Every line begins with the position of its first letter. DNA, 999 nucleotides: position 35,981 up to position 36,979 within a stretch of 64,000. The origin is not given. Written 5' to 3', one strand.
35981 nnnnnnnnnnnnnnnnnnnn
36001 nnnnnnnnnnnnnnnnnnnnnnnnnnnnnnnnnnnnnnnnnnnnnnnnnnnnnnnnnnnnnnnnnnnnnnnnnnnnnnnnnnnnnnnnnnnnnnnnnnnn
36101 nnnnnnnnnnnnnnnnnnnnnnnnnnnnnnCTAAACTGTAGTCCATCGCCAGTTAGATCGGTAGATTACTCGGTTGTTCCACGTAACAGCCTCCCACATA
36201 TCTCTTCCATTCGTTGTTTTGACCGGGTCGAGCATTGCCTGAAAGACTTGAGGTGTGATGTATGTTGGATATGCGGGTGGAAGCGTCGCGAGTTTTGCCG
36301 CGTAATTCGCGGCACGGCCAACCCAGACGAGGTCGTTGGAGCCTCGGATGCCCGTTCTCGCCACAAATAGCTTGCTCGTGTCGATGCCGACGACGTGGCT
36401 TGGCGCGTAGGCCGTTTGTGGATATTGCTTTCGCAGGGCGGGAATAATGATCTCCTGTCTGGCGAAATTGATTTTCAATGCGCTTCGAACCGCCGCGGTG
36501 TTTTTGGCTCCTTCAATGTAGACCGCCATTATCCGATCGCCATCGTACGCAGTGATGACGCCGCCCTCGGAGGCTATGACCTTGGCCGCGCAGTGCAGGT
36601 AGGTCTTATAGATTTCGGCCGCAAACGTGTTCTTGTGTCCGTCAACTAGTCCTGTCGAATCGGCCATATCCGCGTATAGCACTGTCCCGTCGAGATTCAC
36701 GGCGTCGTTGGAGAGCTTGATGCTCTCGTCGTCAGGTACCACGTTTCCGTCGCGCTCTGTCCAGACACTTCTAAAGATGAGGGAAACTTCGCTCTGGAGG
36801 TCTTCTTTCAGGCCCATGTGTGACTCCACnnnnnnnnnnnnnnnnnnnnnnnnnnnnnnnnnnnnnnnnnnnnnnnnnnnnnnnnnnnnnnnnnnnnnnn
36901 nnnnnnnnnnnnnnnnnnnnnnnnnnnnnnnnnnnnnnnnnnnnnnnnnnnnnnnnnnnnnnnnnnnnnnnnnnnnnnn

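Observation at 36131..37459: Head-to-head Pycsar-like pair: a minimal class III nucleotidyl cyclase and a 3-TM PycTM/DUF5706-like protein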

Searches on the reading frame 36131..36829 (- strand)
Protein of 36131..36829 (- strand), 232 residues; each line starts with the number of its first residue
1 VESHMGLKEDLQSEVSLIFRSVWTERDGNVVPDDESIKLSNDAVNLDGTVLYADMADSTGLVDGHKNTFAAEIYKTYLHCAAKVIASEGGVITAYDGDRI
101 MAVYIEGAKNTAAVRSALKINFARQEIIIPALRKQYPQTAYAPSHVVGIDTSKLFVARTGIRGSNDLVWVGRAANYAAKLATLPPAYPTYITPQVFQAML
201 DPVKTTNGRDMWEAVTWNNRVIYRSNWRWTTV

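Call 3: search_protein_families(library=pfam, proteins=[window:36131-36829:-], max_evalue=1)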
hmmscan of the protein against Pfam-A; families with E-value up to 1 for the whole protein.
window:36131-36829:- (232 aa): 0 families

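Call 4: search_protein_families(library=padloc, proteins=[window:36131-36829:-], max_evalue=1)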
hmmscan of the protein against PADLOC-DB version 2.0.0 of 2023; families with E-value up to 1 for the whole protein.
window:36131-36829:- (232 aa): 10 families
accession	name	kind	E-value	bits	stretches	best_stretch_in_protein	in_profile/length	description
PDLC00766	PycC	-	8.4e-96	317.9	1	5-231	1-231/232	Pycsar cyclase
PDLC02367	PycC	-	1.3e-90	300.8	1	5-230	1-225/226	-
PDLC02369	PycC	-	4.4e-21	73.6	1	47-200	46-192/248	-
PDLC02368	PycC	-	1.2e-14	52.5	1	23-186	21-184/234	-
PDLC00763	PycC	-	1.2e-12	45.8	1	23-198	26-206/268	Pycsar cyclase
PDLC00762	PycC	-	1.1e-10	39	1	40-199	40-206/508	Pycsar cyclase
PDLC02366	PycC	-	1.4e-10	38.7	1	40-199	38-201/486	-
PDLC00765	PycC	-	1.5e-10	38.7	1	45-204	255-417/477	Pycsar cyclase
PDLC02370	PycC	-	0.0015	16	1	50-180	84-219/340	-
PDLC00764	PycC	-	0.0039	14.2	1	45-150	92-201/449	Pycsar cyclase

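Call 5: search_protein_families(library=ncbifam, proteins=[window:36131-36829:-], max_evalue=1)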
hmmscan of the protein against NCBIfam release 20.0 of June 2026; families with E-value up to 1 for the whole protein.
window:36131-36829:- (232 aa): 1 family
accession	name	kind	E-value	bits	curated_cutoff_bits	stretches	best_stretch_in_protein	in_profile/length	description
NF008690.0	PRK11713.1-1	equivalog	0.025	14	342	1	33-76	14-57/243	16S rRNA (uracil(1498)-N(3))-methyltransferase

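Call 6: search_solved_structures(query=window:36131-36817:-, max_evalue=1, show_alignments=3)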
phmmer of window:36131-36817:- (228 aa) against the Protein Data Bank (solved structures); distinct sequences matched with E-value up to 1: 18.
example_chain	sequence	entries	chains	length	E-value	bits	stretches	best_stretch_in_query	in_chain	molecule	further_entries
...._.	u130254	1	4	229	4.9e-61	209.3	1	3-226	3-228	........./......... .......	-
3r5g_A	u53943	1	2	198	9.4e-05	25.3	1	45-199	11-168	CyaB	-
6yii_A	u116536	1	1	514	0.00034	23.5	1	89-192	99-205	Transcriptional regulator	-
5x4t_A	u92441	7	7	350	0.0067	19.2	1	67-180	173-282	Photoactivated adenylyl cyclase | Family 3 adenylate cyclase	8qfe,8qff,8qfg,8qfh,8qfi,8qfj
9f1z_A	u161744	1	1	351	0.0067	19.2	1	67-180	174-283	Family 3 adenylate cyclase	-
5x4u_A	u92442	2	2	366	0.0073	19.1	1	67-180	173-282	Photoactivated adenylyl cyclase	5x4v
4yus_A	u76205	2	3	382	0.008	19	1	67-180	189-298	Family 3 adenylate cyclase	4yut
9f1w_A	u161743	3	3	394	0.0084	18.9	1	67-180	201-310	Family 3 adenylate cyclase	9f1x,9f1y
8jsz_A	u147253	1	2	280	0.022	17.6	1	11-191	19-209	uridylate cyclase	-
1wc0_A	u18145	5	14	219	0.022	17.6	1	45-179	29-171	ADENYLATE CYCLASE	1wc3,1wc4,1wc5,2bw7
1wc1_A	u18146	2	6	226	0.023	17.5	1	45-179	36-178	ADENYLATE CYCLASE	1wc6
5mbg_A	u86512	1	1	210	0.026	17.3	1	69-184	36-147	Beta subunit of photoactivated adenylyl cyclase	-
2w01_A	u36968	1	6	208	0.029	17.2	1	45-205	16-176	ADENYLATE CYCLASE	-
5mbj_A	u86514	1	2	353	0.074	15.8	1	69-184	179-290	Beta subunit of photoactivated adenylyl cyclase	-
5m27_A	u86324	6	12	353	0.074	15.8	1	69-184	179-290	Beta subunit of photoactivated adenylyl cyclase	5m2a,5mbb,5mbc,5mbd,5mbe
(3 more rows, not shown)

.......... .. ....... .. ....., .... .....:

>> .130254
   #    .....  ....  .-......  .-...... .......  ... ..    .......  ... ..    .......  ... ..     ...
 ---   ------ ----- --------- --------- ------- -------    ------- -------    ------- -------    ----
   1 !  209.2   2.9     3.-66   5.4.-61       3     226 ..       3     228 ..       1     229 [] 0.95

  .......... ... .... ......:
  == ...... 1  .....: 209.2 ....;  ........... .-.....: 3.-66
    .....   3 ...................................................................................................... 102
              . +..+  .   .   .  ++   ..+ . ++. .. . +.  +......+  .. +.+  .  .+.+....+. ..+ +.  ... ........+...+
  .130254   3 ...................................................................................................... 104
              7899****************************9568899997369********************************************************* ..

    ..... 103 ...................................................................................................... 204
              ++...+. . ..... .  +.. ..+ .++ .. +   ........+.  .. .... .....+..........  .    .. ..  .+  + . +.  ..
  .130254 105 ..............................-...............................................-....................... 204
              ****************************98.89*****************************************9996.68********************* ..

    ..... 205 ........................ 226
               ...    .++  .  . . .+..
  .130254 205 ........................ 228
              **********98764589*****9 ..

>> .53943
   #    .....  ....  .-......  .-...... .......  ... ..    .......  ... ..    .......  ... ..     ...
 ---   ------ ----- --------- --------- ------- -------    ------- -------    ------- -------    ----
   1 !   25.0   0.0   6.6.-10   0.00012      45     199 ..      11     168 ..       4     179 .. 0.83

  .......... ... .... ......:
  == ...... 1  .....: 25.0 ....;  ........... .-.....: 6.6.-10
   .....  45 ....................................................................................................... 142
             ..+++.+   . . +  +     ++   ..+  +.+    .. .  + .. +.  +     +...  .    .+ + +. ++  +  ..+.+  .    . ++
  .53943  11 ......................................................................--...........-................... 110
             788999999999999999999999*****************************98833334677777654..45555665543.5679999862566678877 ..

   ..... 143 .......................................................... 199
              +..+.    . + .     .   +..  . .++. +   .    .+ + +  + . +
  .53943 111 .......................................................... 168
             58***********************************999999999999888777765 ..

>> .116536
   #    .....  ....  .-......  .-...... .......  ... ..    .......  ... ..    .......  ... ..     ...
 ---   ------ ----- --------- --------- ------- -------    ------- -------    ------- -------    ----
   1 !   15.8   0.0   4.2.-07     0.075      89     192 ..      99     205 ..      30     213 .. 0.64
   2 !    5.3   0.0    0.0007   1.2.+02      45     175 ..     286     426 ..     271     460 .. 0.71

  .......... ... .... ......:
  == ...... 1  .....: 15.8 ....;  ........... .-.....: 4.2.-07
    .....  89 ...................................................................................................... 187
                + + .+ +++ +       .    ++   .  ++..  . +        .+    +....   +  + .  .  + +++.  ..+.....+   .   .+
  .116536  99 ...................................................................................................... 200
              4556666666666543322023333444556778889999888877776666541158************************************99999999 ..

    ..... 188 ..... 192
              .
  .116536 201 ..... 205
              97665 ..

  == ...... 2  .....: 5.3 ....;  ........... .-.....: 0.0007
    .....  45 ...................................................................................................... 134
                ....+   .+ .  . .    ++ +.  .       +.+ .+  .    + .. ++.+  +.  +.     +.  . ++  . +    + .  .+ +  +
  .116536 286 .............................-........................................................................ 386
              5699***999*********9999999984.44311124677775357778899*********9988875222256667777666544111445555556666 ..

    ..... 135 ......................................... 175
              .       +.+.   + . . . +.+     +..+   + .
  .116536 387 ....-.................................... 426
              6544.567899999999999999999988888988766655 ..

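Call 8: find_homologous_proteins(query=window:36131-36817:-, max_evalue=1e-10)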
Query window:36131-36817:- (228 aa): 7781 proteins with E <= 1e-10 among 8000 candidates; the best 120 are listed.
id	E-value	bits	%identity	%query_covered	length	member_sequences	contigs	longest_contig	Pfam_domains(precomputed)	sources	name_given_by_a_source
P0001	8.2e-149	511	100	100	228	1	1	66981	-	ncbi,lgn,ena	-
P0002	2.4e-113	395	77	100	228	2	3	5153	-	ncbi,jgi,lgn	-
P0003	1.1e-112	393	77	100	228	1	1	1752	-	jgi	jgi:class 3 adenylate cyclase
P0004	1.6e-110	386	78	99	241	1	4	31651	-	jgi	jgi:class 3 adenylate cyclase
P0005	3.1e-109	382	76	100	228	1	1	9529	-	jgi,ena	-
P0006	3.4e-108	378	74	100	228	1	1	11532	-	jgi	jgi:class 3 adenylate cyclase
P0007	8.2e-108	377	75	100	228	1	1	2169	-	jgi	jgi:class 3 adenylate cyclase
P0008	1.7e-107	376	74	100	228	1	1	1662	-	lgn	-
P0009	2.7e-107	375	75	100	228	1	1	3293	-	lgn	-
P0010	1.0e-106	373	76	99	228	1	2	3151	-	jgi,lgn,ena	-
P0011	1.2e-106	373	76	99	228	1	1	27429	-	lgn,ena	-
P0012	2.5e-105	369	72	100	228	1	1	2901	-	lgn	-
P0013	4.5e-105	368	73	99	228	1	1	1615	-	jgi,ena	-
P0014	6.2e-105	368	73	100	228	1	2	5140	-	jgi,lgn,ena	jgi:class 3 adenylate cyclase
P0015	1.4e-104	366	73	99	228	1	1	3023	-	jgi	jgi:class 3 adenylate cyclase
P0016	6.4e-104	364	71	100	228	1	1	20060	-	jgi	jgi:class 3 adenylate cyclase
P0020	1.9e-101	356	80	91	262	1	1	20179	-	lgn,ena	-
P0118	1.8e-91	324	65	99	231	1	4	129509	PF00211.26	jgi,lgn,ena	jgi:class 3 adenylate cyclase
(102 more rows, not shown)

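Call 13: find_related_loci(query=A1, collection=genome_contigs, flank=4000)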
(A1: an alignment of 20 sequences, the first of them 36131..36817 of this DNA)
Query A1 (228 aa) in genome_contigs; peptide patterns used: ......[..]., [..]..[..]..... (x = any residue, [..] = any of these).
418 stretches matched a pattern; 389 encode a relative of the query (tblastn E <= 1e-3); the best 80 are kept; 80 distinct loci.
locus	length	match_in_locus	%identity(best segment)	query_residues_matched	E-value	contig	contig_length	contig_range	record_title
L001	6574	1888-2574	67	1-226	1e-103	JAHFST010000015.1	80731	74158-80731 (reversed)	MAG: Deltaproteobacteria bacterium isolate nzgw603 NODE_118_length_80732_cov_8.669053, whole genome shotgun sequence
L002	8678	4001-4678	66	1-223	4e-102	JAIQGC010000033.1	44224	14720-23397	MAG: Terriglobia bacterium isolate SRVP_33 SRVP18_hole-7m-from-trench_1_80cm_scaffold_534, whole genome shotgun sequence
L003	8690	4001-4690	68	1-226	3e-101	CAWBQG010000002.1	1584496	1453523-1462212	MAG: uncultured Acidobacteriaceae bacterium isolate MFD01828.bin.1.38 genome assembly, contig: contig_13237, whole genom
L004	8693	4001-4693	67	1-228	5e-101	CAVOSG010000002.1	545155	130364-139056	MAG: Terriglobia bacterium isolate MFD00031.bin.2.102 genome assembly, contig: contig_15087, whole genome shotgun sequen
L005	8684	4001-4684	63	1-225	2e-95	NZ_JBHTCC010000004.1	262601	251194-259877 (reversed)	Herminiimonas aquatilis strain CCUG 36956 GCM70025273_9, whole genome shotgun sequence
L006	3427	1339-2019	64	1-225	1e-96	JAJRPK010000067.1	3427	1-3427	MAG: Gammaproteobacteria bacterium isolate Dive100_bin1.51 k141_229809, whole genome shotgun sequence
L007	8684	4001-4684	62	1-228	6e-95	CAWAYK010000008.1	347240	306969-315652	MAG: uncultured Acidobacteriota bacterium isolate MFD05513.bin.1.199 genome assembly, contig: contig_49138, whole genome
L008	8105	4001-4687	62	1-226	2e-94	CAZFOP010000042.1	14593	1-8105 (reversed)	MAG TPA_asm: uncultured Solibacteraceae bacterium isolate binchicken_co3_306 genome assembly, contig: NODE_13391_length_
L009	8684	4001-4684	62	1-226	4e-94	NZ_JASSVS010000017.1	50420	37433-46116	Marinobacter azerbaijanicus strain TBZ242 NODE_17_length_50420_cov_17.808812, whole genome shotgun sequence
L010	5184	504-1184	62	1-225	2e-94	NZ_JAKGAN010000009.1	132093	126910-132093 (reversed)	Chromohalobacter sarecensis strain DSM 15547 9, whole genome shotgun sequence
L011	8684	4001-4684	64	1-225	4e-94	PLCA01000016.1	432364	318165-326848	MAG: Gemmatimonadetes bacterium isolate palsa_1239 73.20111000_P3M.22_contig_193, whole genome shotgun sequence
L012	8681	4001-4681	64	1-225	7e-94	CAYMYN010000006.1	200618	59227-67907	MAG TPA_asm: uncultured Planctomycetaceae bacterium isolate binchicken_co315_74 genome assembly, contig: NODE_46_length_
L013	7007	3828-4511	61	1-226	2e-93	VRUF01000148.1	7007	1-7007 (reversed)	MAG: Planctomycetota bacterium isolate MohnsGC08_bin174 NODE_295_length_7007_cov_8.353247, whole genome shotgun sequence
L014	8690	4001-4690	63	1-226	6e-93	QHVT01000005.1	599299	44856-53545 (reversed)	MAG: Acidobacteria bacterium isolate gp7 AA8 14_0903_02_30cm_scaffold_5_curated, whole genome shotgun sequence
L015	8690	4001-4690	62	1-226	5e-93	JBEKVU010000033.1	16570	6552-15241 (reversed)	MAG: Candidatus Acidiferrum sp. isolate SPRUCE 611 SPRUCE_611_33, whole genome shotgun sequence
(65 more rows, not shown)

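Call 16: find_related_loci(query=window:36131-36817:-, collection=metagenome_contigs, flank=4000)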
Query window:36131-36817:- (228 aa) in metagenome_contigs; peptide patterns used: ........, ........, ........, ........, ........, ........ (x = any residue, [..] = any of these).
600 stretches matched a pattern (row limit reached: there are more); 535 encode a relative of the query (tblastn E <= 1e-3); the best 80 are kept; 80 distinct loci.
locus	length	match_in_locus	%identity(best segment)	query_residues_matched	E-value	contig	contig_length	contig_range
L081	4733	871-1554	76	1-228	2e-118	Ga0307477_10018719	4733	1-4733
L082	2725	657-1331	76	1-225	1e-117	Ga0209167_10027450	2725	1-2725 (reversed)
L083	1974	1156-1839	69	1-225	3e-110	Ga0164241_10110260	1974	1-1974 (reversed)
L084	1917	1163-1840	68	1-223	2e-108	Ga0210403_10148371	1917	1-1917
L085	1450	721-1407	69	1-225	6e-110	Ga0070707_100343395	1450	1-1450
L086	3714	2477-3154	68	1-223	2e-103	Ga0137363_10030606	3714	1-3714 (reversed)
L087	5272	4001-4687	69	1-225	1e-101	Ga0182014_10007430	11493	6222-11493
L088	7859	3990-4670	67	3-226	2e-99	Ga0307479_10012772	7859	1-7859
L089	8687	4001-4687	67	1-225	4e-98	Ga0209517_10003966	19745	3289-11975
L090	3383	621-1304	64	1-225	3e-99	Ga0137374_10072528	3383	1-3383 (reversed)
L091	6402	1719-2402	64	1-225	6e-98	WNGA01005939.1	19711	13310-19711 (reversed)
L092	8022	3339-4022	64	1-225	2e-97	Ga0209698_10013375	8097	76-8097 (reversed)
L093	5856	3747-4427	64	1-223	9e-97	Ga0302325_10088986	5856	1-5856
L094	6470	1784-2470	65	1-225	7e-97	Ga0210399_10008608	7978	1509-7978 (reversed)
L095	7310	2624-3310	64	1-225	9e-97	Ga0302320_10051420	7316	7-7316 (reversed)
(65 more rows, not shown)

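Call 17: find_encoding_contigs(protein=P0001, flank=10000, max_places=3)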
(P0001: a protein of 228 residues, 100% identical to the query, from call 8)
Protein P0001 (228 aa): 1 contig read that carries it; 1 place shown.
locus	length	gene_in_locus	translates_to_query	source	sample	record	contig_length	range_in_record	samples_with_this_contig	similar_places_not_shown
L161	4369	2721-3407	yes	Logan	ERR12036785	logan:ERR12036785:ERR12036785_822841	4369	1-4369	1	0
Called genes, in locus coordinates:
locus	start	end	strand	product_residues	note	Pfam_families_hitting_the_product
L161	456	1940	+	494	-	PF03235:GmrSD_N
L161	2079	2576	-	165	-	PF18967:PycTM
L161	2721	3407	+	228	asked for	-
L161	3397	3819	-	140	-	-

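Call 26: search_protein_families(library=pfam, proteins=[L001:973-1881:+], max_evalue=0.01)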
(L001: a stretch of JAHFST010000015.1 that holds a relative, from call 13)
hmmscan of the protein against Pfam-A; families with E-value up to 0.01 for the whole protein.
L001:973-1881:+ (302 aa): 2 families
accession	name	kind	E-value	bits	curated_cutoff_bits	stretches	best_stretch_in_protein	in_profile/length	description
PF10137.14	CAP12-PCTIR_TIR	-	6.8e-33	113.6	24.7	1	155-274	2-118/119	CAP12/Pycsar effector protein, TIR domain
PF00027.35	cNMP_binding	-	2e-12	47.3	27.5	1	42-119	3-84/89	Cyclic nucleotide-binding domain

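Call 33: find_encoding_contigs(protein=P0004, flank=5000, max_places=2)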
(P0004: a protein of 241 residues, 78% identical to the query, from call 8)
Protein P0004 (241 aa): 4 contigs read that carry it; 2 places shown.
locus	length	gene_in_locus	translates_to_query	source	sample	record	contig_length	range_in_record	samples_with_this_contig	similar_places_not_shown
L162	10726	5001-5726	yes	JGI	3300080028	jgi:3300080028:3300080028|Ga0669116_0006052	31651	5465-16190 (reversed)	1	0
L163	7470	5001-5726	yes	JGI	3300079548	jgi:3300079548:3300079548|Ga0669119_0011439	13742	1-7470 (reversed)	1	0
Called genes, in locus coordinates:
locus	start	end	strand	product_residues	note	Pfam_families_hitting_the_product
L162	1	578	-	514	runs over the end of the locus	PF01408:GFO_IDH_MocA, PF22725:GFO_IDH_MocA_C3 (faint), PF19051:GFO_IDH_MocA_C2 (weak)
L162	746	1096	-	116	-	PF18480:DUF5615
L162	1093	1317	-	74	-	PF04255:DUF433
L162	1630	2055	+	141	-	PF03795:YCII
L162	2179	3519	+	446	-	PF04542:Sigma70_r2, PF08281:Sigma70_r4_2 (weak), PF20239:DUF6596, PF07719:TPR_2 (faint)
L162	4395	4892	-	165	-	PF18967:PycTM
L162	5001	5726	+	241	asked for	-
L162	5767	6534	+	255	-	-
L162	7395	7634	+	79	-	PF00886:Ribosomal_S16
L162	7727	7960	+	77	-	PF13083:KH_KhpA-B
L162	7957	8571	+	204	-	PF01782:RimM, PF24986:PRC_RimM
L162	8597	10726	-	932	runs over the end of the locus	PF01108:Tissue_fac (faint), PF00041:fn3 (weak), PF21910:GH85_C (faint), PF25833:Fn3_SaeA_3rd (faint), PF24489:Ig_J_second (faint), PF00041:fn3 (weak), PF12891:Glyco_hydro_44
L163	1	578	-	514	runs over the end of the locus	PF01408:GFO_IDH_MocA, PF22725:GFO_IDH_MocA_C3 (faint), PF19051:GFO_IDH_MocA_C2 (weak)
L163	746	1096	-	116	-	PF18480:DUF5615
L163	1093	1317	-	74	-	PF04255:DUF433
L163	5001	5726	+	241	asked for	-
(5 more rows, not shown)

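Call 34: find_encoding_contigs(protein=P0011, flank=5000, max_places=2)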
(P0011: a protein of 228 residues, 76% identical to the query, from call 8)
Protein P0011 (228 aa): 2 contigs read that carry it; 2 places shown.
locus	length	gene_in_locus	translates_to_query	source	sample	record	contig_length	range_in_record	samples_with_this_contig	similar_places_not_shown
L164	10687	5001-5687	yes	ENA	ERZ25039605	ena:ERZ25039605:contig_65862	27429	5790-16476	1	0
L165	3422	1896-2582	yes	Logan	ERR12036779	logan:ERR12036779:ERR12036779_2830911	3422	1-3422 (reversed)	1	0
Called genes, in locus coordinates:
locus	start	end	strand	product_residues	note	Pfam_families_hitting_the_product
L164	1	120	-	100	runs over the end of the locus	-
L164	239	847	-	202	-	PF03695:UPF0149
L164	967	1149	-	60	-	-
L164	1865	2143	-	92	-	PF12732:YtxH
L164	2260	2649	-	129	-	PF13291:ACT_4 (faint), PF19571:ACT_8 (weak), PF13840:ACT_7 (faint), PF22468:ACT_9 (faint), PF22629:ACT_AHAS_ss (faint), PF01842:ACT (weak)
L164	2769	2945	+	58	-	-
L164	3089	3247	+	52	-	-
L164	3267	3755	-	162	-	-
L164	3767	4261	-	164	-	-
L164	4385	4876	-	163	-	PF18967:PycTM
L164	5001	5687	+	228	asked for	-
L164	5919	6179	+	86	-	-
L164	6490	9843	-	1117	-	PF13482:RNase_H_2, PF13086:AAA_11 (faint), PF13245:AAA_19 (faint), PF13604:AAA_30, PF13087:AAA_12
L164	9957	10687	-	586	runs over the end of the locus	PF13086:AAA_11 (weak), PF13087:AAA_12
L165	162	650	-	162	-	-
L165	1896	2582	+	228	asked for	-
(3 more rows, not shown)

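Call 35: find_encoding_contigs(protein=P0016, flank=5000, max_places=2)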
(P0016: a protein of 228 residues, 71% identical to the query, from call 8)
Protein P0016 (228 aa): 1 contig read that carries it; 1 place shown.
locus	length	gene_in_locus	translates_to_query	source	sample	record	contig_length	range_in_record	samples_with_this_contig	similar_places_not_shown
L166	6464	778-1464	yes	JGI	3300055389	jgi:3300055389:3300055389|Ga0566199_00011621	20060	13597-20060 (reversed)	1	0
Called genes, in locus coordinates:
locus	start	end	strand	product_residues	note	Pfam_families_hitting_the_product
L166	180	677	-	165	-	PF18967:PycTM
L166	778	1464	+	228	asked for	-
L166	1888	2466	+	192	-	-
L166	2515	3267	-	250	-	PF00106:adh_short, PF08659:KR, PF23441:SDR, PF13561:adh_short_C2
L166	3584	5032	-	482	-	PF11794:HpaB_N, PF03241:HpaB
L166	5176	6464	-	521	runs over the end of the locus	PF00501:AMP-binding, PF13193:AMP-binding_C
